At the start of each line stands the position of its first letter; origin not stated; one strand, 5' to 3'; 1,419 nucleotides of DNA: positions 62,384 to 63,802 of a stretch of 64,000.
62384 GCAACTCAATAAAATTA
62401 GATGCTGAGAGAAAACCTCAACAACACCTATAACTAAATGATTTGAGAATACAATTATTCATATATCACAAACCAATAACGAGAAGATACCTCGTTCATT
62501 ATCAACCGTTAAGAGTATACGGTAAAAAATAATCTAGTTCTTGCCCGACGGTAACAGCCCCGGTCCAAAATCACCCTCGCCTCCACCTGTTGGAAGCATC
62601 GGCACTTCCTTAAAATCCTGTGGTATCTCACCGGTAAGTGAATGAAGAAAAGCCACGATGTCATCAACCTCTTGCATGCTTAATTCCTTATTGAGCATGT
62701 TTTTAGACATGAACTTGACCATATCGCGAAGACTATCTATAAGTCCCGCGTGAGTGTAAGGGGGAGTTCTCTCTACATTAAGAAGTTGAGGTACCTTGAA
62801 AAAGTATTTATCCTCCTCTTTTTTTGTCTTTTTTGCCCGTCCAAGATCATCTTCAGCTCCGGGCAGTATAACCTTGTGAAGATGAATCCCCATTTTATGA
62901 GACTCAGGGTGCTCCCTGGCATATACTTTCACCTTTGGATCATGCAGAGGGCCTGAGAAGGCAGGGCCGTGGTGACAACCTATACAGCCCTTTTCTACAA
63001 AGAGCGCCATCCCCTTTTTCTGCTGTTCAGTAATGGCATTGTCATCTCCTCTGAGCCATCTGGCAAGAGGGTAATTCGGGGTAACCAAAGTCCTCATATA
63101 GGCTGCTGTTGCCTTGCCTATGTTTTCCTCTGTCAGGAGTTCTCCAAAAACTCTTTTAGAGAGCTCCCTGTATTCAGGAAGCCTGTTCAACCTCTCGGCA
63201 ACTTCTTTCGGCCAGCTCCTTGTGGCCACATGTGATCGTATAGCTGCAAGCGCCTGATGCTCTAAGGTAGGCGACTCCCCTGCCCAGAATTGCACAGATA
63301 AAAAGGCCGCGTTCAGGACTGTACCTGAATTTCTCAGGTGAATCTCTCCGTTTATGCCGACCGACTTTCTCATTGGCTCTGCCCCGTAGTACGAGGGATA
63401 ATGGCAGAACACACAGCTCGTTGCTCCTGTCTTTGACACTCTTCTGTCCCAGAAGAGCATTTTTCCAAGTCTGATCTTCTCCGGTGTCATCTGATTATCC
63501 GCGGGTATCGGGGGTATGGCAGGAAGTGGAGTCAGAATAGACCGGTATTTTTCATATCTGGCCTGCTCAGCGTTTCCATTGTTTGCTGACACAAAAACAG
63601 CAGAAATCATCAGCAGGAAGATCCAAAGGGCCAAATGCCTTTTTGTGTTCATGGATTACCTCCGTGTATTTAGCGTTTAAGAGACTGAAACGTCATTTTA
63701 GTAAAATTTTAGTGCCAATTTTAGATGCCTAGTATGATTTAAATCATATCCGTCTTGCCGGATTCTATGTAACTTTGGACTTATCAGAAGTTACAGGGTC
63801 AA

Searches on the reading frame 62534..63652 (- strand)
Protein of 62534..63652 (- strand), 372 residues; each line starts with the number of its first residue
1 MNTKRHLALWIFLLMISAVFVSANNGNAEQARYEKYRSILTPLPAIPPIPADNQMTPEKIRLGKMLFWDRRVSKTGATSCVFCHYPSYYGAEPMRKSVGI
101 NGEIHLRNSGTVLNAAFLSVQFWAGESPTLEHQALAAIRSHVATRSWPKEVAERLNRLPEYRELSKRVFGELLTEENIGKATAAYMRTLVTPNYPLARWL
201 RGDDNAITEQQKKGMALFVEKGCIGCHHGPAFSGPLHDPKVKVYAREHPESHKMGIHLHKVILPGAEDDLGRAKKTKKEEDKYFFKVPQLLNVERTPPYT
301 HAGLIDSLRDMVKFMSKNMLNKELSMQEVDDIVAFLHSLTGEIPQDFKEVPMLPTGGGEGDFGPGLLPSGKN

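Call 70: search_protein_families(library=pfam, proteins=[window:62534-63652:-], max_evalue=0.00001)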
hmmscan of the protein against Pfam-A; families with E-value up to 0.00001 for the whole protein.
window:62534-63652:- (372 aa): 2 families
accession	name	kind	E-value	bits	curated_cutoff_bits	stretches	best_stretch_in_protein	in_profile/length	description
PF03150.19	CCP_MauG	-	4.1e-39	135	25.6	1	57-204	1-148/149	Di-haem cytochrome c peroxidase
PF00034.26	Cytochrom_C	-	7.1e-07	30.9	21.3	0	212-339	2-89/90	Cytochrome c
